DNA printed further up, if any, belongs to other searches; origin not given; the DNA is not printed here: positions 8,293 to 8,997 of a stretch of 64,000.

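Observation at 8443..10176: A-B-A-B tandem array of four paralogous small membrane proteins with four hydrophobic segments and no recognisable family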

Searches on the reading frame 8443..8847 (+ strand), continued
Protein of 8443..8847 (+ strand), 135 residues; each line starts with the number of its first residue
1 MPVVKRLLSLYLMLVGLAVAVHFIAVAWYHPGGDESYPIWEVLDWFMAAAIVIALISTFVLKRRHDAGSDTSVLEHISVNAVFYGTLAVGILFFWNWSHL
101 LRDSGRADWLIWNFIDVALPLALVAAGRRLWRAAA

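Call 32: search_protein_families(library=pfam, alignment_id=A3, max_evalue=0.01)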
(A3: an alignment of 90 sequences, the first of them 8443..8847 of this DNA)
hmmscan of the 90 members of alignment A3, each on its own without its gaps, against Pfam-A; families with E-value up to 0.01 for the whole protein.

A. member 1, window:8443-8847:+ (135 aa): 1 family
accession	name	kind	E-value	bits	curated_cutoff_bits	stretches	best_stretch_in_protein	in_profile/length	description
PF12271.14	Chs7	-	0.0091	15.9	25.1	1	9-104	85-182/287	Chitin synthase export chaperone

B. families by the number of members that match (of 90 scanned): 17 families
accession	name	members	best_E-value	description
PF07331.16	TctB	2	8.8e-05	Tripartite tricarboxylate transporter TctB family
PF20664.2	DUF6814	2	0.00048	Family of unknown function (DUF6814)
PF13194.11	DUF4010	2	0.003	Domain of unknown function (DUF4010)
PF04479.18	RTA1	2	0.0049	RTA1 like protein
PF04290.18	DctQ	1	0.00092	Tripartite ATP-independent periplasmic transporters, DctQ component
PF04893.22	Yip1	1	0.0012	Yip1 domain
PF06168.16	DUF981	1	0.0024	Protein of unknown function (DUF981)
PF05425.18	CopD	1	0.0045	Copper resistance protein D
PF12730.13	ABC2_membrane_4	1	0.0059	ABC-2 family transporter protein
PF13858.11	DUF4199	1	0.0059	Protein of unknown function (DUF4199)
PF13803.12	DUF4184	1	0.0064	Domain of unknown function (DUF4184)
PF00520.37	Ion_trans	1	0.0075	Ion transport protein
PF08016.18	PKD_channel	1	0.0075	Polycystin cation channel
PF01554.23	MatE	1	0.0085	MatE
PF10329.14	DUF2417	1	0.0085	Region of unknown function (DUF2417)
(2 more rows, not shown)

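Call 33: search_solved_structures(query=A3, max_evalue=10)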
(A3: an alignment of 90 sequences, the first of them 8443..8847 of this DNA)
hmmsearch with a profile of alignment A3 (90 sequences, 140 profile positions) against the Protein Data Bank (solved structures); distinct sequences matched with E-value up to 10: 5.
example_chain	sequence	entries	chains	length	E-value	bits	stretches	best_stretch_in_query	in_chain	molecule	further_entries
7zou_A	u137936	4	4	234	0.014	18.4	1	8-120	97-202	Synechocystis halorhodopsin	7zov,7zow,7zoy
4cbj_A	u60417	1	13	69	0.11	15.5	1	1-56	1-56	ATP SYNTHASE SUBUNIT C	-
2x2v_A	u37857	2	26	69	0.13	15.3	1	1-56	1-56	ATP SYNTHASE SUBUNIT C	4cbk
3zo6_A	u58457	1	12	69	0.47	13.5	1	1-56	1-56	ATP synthase subunit c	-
7qhm_J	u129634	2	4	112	0.52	13.3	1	105-136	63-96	Hypothetical membrane protein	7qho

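Call 36: search_protein_families(library=pfam, proteins=[L045:2825-4504:+, L045:1587-2654:-, L045:454-1593:+, L045:5290-6402:+, L045:6412-7362:+, L062:4798-5910:+, L053:1693-2664:-, L037:6993-7544:+, L021:6853-7455:-, L023:8362-9168:+], max_evalue=0.001)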
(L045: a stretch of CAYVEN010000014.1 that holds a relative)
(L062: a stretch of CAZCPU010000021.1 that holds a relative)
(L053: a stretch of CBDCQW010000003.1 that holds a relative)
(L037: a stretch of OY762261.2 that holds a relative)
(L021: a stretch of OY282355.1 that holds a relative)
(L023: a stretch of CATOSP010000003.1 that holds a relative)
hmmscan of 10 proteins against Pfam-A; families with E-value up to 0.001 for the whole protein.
L045:2825-4504:+ (559 aa): 2 families
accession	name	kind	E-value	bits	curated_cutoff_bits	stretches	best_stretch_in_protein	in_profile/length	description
PF00999.27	Na_H_Exchanger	-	1.7e-32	113.2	26.2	1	13-387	4-372/375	Sodium/hydrogen exchanger, transmembrane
PF00571.33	CBS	-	5.9e-05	23.8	24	1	486-540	2-55/57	CBS domain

L045:1587-2654:- (355 aa): 2 families
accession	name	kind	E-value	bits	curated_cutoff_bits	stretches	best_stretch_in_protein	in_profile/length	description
PF01180.27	DHO_dh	-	3.6e-63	213.9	27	1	51-334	2-291/291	Dihydroorotate dehydrogenase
PF01070.24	FMN_dh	-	0.0002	21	24.9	1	269-346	259-344/350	FMN-dependent dehydrogenase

L045:454-1593:+ (379 aa): 2 families
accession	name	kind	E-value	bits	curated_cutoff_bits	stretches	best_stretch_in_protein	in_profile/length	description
PF01222.22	ERG4_ERG24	-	6.1e-32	111.4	27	1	27-379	76-432/432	Ergosterol biosynthesis ERG4/ERG24 family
PF06966.17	DUF1295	-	7.2e-08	32.6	20.4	1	206-369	83-234/235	Protein of unknown function (DUF1295)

L045:5290-6402:+ (370 aa): 1 family
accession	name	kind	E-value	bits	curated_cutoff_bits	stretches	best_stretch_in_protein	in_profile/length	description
PF01145.31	Band_7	-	1.2e-19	71.5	23.6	1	58-257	2-172/176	SPFH domain / Band 7 family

L045:6412-7362:+ (316 aa): 1 family
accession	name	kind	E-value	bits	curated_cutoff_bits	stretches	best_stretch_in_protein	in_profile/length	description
PF01145.31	Band_7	-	1.2e-26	94.2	23.6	1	26-225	2-174/176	SPFH domain / Band 7 family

L062:4798-5910:+ (370 aa): 1 family
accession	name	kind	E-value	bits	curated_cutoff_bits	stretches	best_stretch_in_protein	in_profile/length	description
PF01717.24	Meth_synt_2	-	1.3e-12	48.1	21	2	168-343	149-306/324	Cobalamin-independent synthase, Catalytic domain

L053:1693-2664:- (323 aa): 1 family
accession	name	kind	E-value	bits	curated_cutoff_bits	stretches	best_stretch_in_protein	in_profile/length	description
PF00248.27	Aldo_ket_red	-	1.3e-72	244.8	24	1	20-316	6-288/291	Aldo/keto reductase family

L037:6993-7544:+ (183 aa): 1 family
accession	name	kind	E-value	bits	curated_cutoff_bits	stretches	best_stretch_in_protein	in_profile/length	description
PF00872.24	Transposase_mut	-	5.2e-20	72.1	21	1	15-176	18-170/379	Transposase, Mutator family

L021:6853-7455:- (200 aa): 1 family
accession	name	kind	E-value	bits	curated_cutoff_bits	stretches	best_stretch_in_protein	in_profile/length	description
PF02660.20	G3P_acyltransf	-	2e-44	152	24.1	1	8-187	1-164/164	Glycerol-3-phosphate acyltransferase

L023:8362-9168:+ (268 aa): 1 family
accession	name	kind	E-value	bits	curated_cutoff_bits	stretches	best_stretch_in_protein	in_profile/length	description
PF05685.18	Uma2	-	1.4e-14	54.4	27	1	68-189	51-158/172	Putative restriction endonuclease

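Call 39: find_encoding_contigs(protein=P0057, flank=5000, max_places=5)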
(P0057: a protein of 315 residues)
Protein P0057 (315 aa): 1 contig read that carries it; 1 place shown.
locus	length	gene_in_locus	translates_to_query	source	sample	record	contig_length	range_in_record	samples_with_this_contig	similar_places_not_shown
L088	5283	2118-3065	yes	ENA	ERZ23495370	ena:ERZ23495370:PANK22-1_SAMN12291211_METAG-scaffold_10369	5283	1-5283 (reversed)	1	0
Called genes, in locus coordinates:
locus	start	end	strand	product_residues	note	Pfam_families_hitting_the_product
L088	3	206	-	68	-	?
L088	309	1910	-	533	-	PF00118:Cpn60_TCP1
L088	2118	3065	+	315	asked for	-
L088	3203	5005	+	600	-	PF00939:Na_sulph_symp (weak), PF03600:CitMHS, PF02080:TrkA_C (weak), PF00939:Na_sulph_symp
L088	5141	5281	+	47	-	?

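Call 40: list_cluster_members(proteins=[P0057, P0060, P0062, P0066, P0069, P0058, P0067, P0068, P0075, P0087])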
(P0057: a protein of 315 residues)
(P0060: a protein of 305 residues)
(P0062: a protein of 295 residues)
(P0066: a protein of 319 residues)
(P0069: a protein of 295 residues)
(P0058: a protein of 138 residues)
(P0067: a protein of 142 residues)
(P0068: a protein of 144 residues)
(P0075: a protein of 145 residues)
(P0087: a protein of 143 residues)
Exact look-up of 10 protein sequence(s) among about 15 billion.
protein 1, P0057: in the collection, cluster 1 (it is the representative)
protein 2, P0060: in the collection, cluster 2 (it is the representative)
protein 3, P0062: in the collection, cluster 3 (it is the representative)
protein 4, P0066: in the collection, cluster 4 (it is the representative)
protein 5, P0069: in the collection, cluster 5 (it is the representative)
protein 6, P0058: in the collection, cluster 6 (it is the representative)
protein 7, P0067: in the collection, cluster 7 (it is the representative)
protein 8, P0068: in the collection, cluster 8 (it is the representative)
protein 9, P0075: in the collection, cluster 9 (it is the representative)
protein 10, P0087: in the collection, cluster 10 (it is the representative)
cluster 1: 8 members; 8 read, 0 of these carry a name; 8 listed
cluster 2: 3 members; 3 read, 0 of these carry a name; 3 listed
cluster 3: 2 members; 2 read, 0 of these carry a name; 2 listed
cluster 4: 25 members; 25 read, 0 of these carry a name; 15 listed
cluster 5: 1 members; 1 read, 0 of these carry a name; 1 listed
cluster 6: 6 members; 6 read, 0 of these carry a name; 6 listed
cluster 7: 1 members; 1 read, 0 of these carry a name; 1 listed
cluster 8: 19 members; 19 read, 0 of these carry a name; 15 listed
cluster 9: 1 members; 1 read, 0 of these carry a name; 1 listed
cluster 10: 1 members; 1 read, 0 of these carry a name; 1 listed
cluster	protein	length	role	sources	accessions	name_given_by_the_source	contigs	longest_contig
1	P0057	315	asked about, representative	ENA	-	-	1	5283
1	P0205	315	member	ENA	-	-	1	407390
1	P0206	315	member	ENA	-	-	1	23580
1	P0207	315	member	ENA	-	-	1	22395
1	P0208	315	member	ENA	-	-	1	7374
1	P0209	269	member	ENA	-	-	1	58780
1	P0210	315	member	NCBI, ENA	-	-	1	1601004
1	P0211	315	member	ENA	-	-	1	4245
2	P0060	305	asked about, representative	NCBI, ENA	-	-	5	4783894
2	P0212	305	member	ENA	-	-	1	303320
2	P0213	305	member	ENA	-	-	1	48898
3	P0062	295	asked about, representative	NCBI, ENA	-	-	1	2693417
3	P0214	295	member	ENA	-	-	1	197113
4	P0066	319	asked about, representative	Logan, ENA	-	-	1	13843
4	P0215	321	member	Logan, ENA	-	-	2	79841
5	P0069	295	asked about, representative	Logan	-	-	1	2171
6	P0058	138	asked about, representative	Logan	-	-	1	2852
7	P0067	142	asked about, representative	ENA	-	-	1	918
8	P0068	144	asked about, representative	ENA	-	-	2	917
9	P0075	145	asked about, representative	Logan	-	-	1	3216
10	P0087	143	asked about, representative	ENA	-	-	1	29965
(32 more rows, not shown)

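Call 43: search_protein_families(library=pfam, proteins=[L001:6547-7275:+, L053:6496-7170:+, L061:6442-7116:+, L071:6445-7026:+], max_evalue=0.01)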
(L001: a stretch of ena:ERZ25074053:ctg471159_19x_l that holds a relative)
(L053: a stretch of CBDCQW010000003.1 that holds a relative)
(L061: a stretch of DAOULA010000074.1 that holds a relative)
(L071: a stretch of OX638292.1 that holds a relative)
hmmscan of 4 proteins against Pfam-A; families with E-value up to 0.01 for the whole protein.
L001:6547-7275:+ (242 aa): 0 families

L053:6496-7170:+ (224 aa): 3 families
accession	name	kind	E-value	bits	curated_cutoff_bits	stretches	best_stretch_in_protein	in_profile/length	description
PF13489.12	Methyltransf_23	-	3.2e-20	73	27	1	65-200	6-160/164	Methyltransferase domain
PF08241.18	Methyltransf_11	-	0.00083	20.4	21.2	1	122-157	57-93/95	Methyltransferase domain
PF02449.21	Glyco_hydro_42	-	0.0061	16.4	21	1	141-204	43-106/376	Beta-galactosidase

L061:6442-7116:+ (224 aa): 5 families
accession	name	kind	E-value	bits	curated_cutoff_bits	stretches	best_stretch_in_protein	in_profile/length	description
PF13489.12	Methyltransf_23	-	1.7e-22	80.3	27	1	74-210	9-160/164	Methyltransferase domain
PF08241.18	Methyltransf_11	-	4.8e-07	30.8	21.2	1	133-167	59-93/95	Methyltransferase domain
PF08242.18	Methyltransf_12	-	2.7e-05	25.2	30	1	129-167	64-98/98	Methyltransferase domain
PF13649.12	Methyltransf_25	-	0.00035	21.7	27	1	113-165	44-97/97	Methyltransferase domain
PF13847.12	Methyltransf_31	-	0.0025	18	27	0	133-172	73-112/145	Methyltransferase domain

L071:6445-7026:+ (193 aa): 2 families
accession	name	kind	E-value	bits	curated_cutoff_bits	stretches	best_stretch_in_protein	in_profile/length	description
PF00085.26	Thioredoxin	-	0.00023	21.6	23.5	0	146-188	60-101/103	Thioredoxin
PF00578.27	AhpC-TSA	-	0.0015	18.9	26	1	49-121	4-71/124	AhpC/TSA family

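Call 49: predict_structure(alignment_id=A4)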
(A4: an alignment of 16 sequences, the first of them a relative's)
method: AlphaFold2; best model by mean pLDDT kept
length: 315 residues; sequences in the alignment: 16
mean_pLDDT: 64.6   pTM: 0.58
mean pLDDT of the five models: 64.6, 61.5, 61.2, 60.5, 60.3
residues with pLDDT >= 90: 0; 70-90: 147; 50-70: 99; < 50: 69
segments of 3 or more residues with pLDDT < 50: 31-36, 102-131, 162-172, 270-285
pLDDT, mean of each block of 10 residues (from residue 1): 72 78 59 48 79 86 76 71 83 72 41 38 38 59 75 67 41 58 76 64 60 80 79 63 67 77 65 41 51 71 72 49
secondary structure, 60 per line:
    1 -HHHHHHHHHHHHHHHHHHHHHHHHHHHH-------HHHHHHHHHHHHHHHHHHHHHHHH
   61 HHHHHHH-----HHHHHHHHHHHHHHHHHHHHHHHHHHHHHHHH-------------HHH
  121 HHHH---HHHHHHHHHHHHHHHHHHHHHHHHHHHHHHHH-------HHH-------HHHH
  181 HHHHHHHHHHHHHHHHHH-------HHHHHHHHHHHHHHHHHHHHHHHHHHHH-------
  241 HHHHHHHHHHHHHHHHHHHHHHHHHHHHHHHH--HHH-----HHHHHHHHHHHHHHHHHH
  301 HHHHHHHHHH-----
elements in order: H2-29 H37-67 H73-104 H118-124 H128-159 H177-198 H206-233 H241-272 H283-310

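Call 51: find_homologous_proteins(query=A3, max_evalue=0.00001)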
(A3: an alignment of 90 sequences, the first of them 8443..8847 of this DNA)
Query A3 (90 sequences) (135 aa, profile of the alignment): 82 proteins with E <= 0.00001 among 8000 candidates.
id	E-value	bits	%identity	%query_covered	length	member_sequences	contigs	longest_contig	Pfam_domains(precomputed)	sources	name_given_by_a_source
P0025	3.8e-49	184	44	84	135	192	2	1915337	-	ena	-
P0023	4.6e-48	180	45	84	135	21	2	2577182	-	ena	-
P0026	4.9e-48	180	44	84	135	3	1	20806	-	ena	-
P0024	5.1e-48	180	44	84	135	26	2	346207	-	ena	-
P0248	9.9e-46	173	41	100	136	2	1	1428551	-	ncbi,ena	-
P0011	2.1e-44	169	81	100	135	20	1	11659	-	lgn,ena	-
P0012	3.0e-44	168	80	97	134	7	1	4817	-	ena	-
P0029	1.3e-43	166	46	80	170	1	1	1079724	-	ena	-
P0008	1.4e-43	166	81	100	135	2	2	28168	-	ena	-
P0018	1.9e-43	166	76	100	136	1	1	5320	-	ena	-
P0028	2.2e-43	165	46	80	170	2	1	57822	-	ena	-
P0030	2.8e-43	165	44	80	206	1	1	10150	-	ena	-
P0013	6.8e-43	164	79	97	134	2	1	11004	-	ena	-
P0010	7.1e-43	164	82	97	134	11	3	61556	-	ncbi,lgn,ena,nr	ncbi:MAG: hypothetical protein OXL97_05110 [Chloroflexota bacterium]|nr:hypothetical protein [Chloro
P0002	7.6e-43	164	97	100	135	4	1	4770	-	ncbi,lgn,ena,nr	ncbi:MAG: hypothetical protein F4Y96_07860 [Chloroflexi bacterium]|nr:hypothetical protein [Chlorofl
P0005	1.3e-40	156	81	100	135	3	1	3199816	-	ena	-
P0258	3.9e-38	148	33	99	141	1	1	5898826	-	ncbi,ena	-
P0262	7.9e-38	147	35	99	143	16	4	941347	-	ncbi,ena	-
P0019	5.8e-37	144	69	99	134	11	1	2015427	-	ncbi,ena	-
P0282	6.6e-34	135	38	96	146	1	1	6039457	-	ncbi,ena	-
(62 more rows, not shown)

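Call 53: find_encoding_contigs(protein=P0258, flank=5000, max_places=2)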
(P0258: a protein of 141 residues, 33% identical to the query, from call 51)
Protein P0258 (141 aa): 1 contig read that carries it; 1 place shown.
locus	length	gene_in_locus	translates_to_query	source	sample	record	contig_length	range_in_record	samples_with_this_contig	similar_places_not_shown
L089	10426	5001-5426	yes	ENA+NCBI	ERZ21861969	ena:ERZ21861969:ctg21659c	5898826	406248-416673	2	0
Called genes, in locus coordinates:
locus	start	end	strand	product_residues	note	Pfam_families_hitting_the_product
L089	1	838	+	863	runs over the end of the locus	PF01751:Toprim, PF01131:Topoisom_bac, PF13368:Toprim_C_rpt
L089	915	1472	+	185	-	PF01300:Sua5_yciO_yrdC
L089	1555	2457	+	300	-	PF08501:Shikimate_dh_N, PF01488:Shikimate_DH, PF18317:SDH_C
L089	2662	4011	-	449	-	PF07992:Pyr_redox_2, PF12831:FAD_oxidored (weak), PF13738:Pyr_redox_3, PF00070:Pyr_redox, PF02852:Pyr_redox_dim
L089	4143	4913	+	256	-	PF03372:Exo_endo_phos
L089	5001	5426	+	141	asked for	-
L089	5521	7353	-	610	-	PF13522:GATase_6, PF13537:GATase_7, PF01380:SIS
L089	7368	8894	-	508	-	PF00483:NTP_transferase (weak), PF01128:IspD, PF12804:NTP_transf_3, PF25084:LbH_EIF2B, PF00132:Hexapep, PF25087:GMPPB_C, PF00132:Hexapep (weak), PF14602:Hexapep_2 (weak)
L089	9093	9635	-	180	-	-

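Call 54: find_encoding_contigs(protein=P0282, flank=5000, max_places=2)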
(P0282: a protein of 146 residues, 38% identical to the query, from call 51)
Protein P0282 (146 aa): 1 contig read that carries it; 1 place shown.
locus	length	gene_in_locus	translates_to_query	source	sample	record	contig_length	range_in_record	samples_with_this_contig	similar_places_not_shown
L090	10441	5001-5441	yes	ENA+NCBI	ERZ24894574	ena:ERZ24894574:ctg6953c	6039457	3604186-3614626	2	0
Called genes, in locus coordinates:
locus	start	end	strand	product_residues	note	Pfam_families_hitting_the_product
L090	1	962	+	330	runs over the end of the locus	PF03069:FmdA_AmdA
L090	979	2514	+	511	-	PF07969:Amidohydro_3 (faint), PF01979:Amidohydro_1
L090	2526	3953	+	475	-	PF07992:Pyr_redox_2 (faint), PF13450:NAD_binding_8, PF01593:Amino_oxidase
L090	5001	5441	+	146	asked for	-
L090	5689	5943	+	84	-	-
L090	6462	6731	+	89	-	-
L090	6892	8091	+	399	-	PF00155:Aminotran_1_2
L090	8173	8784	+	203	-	PF02798:GST_N, PF13417:GST_N_3, PF13409:GST_N_2, PF00043:GST_C, PF14497:GST_C_3 (weak), PF13410:GST_C_2 (weak)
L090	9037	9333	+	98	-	PF13847:Methyltransf_31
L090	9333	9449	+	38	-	-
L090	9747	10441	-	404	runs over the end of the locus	PF07690:MFS_1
